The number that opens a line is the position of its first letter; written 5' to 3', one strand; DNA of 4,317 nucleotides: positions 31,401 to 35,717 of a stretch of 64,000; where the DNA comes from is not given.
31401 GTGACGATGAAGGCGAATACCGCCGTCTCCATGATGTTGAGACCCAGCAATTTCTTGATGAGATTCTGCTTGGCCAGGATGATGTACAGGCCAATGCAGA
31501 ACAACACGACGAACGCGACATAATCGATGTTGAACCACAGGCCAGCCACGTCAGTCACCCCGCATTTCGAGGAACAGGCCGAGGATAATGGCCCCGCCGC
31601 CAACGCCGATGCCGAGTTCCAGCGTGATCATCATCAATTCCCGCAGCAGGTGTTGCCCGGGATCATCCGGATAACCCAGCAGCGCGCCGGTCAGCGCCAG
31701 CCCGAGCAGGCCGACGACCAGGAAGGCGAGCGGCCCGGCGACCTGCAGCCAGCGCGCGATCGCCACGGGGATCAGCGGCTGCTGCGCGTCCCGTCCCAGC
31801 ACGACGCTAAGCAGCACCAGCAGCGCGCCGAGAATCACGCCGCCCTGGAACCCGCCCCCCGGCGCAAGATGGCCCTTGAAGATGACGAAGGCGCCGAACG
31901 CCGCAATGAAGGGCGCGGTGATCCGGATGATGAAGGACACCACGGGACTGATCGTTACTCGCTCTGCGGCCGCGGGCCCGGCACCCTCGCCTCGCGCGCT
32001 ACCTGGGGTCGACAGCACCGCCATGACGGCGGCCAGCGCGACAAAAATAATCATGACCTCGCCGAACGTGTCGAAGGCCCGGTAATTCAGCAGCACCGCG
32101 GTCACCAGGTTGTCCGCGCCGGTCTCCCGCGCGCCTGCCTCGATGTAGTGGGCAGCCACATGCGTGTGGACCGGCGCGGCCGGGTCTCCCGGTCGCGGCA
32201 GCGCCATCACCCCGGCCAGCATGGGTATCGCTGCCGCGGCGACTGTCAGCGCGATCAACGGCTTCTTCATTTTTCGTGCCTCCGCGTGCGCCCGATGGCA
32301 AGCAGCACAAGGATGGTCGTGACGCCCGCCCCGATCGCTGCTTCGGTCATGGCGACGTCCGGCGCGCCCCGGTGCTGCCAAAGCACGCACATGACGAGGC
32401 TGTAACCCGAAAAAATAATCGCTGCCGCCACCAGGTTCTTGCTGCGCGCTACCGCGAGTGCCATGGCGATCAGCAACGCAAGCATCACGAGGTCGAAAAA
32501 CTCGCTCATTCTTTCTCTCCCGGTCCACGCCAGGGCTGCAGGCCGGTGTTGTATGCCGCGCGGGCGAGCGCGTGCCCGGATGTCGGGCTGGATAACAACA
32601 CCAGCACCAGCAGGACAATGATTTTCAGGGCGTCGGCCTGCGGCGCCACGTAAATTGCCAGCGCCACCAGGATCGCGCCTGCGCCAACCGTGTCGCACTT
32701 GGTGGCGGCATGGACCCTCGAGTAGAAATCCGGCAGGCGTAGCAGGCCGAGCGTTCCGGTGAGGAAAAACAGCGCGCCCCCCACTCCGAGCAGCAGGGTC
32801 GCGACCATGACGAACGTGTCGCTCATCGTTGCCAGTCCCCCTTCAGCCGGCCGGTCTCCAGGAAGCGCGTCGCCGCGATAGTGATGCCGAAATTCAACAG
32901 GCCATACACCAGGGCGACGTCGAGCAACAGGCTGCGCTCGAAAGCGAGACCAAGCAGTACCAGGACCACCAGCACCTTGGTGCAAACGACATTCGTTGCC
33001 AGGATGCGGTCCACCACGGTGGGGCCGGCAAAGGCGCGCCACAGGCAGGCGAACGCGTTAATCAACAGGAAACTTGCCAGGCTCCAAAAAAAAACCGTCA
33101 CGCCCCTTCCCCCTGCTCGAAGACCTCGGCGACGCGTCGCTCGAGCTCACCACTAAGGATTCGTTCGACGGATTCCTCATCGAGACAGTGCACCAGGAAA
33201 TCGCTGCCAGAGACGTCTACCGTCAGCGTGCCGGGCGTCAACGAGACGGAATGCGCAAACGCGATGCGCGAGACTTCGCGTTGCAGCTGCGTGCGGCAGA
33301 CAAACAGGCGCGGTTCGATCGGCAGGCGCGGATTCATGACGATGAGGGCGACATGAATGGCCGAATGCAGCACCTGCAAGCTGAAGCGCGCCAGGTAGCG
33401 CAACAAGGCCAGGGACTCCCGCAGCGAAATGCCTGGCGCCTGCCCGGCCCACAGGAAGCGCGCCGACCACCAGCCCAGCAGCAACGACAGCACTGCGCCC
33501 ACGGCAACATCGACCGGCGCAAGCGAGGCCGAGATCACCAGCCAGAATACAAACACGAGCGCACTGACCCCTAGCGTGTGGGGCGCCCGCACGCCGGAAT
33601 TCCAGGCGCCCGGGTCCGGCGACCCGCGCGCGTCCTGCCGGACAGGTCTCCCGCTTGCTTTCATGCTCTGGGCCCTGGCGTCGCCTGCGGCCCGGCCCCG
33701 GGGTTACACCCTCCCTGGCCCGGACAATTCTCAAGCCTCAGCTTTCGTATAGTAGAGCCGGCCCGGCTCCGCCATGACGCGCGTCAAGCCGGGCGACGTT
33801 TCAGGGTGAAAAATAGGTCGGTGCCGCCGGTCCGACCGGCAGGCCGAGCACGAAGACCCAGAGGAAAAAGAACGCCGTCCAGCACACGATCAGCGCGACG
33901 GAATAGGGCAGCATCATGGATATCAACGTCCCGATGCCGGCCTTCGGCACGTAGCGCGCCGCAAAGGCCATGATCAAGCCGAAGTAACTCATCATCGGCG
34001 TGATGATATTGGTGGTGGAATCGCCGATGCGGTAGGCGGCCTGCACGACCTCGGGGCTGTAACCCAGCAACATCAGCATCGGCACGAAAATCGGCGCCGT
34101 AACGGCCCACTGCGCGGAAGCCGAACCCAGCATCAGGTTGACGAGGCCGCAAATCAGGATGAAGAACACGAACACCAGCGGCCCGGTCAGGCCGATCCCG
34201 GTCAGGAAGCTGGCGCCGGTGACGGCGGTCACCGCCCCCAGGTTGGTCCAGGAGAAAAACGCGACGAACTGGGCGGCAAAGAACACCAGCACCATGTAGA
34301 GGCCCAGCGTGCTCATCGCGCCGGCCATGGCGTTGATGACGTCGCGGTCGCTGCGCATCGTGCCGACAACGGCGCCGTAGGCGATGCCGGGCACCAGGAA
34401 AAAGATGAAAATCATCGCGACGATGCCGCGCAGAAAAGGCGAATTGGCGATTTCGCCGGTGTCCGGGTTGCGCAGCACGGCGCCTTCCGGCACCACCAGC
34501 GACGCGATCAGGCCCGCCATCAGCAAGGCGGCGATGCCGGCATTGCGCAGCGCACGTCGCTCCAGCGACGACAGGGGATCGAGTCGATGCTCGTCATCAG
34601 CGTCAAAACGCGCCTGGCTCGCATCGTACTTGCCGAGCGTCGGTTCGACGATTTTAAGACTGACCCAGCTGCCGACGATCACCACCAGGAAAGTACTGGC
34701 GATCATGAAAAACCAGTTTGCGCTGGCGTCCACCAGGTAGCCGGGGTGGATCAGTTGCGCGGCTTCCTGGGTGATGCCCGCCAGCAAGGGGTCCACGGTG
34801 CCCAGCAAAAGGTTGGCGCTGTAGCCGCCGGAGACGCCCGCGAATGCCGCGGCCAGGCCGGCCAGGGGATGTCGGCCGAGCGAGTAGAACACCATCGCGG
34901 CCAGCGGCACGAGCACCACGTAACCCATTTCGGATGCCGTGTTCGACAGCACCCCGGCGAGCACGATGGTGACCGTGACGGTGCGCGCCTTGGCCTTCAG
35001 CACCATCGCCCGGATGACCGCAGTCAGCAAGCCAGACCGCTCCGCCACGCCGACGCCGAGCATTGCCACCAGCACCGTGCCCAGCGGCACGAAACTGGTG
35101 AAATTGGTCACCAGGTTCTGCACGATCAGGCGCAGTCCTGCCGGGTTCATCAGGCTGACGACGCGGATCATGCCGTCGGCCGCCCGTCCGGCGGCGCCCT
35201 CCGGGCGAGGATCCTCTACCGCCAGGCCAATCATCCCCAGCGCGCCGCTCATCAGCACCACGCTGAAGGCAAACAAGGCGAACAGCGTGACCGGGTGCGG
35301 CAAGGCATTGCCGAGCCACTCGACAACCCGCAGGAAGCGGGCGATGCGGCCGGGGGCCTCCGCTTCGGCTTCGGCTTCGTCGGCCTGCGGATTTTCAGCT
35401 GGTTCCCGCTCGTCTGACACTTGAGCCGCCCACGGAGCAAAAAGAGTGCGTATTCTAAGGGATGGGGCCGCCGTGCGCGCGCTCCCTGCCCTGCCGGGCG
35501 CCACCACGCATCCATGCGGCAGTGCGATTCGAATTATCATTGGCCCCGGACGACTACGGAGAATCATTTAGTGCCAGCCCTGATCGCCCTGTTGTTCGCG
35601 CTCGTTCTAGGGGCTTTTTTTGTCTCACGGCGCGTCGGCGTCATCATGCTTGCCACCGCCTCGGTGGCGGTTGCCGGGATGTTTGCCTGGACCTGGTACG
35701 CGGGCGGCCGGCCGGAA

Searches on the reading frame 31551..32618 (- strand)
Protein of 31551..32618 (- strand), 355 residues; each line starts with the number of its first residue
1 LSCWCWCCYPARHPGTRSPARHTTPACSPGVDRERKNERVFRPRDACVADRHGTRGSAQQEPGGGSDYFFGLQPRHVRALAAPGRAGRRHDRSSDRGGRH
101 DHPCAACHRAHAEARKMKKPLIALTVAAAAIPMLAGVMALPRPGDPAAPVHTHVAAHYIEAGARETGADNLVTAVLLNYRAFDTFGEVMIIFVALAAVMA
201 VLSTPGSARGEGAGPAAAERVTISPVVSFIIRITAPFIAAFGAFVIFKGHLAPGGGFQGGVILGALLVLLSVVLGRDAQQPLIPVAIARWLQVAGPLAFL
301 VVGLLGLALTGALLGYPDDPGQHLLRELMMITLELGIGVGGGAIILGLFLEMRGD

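Call 5: search_protein_families(library=pfam, proteins=[window:31551-32618:-], max_evalue=0.01)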
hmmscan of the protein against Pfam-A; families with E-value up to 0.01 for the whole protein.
window:31551-32618:- (355 aa): 2 families
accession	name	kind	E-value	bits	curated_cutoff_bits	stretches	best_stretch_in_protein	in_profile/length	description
PF04039.18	MnhB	-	1.3e-17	64.7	22.5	1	227-338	2-116/127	Domain related to MnhB subunit of Na+/H+ antiporter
PF20501.3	MbhE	-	2.8e-08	34.2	27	1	148-202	27-81/98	MBH, subunit E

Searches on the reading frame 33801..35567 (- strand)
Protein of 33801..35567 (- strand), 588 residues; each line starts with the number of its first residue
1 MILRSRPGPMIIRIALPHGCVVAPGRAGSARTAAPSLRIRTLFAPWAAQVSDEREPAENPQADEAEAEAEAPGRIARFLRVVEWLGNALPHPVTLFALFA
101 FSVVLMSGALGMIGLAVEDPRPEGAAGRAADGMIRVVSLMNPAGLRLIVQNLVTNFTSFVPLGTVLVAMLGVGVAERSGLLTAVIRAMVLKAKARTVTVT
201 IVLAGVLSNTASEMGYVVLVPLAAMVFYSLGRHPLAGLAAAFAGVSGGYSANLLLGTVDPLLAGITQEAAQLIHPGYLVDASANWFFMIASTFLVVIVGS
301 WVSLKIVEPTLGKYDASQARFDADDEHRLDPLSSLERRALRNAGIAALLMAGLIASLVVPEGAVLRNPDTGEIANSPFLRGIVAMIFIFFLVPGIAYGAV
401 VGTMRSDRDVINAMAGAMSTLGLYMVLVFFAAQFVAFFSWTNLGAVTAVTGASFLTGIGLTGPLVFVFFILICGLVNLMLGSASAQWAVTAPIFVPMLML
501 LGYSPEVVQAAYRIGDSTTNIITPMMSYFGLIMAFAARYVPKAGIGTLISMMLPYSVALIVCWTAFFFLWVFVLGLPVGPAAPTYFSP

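Call 5: search_protein_families(library=pfam, proteins=[window:33801-35567:-], max_evalue=0.01)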
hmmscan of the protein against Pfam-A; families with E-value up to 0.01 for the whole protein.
window:33801-35567:- (588 aa): 2 families
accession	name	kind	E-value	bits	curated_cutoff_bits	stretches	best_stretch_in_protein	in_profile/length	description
PF03806.19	ABG_transport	-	6.9e-204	678.2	27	1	77-585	1-501/502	AbgT putative transporter family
PF03606.21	DcuC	-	4.2e-07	29.3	23.1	1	172-561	89-450/461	C4-dicarboxylate anaerobic carrier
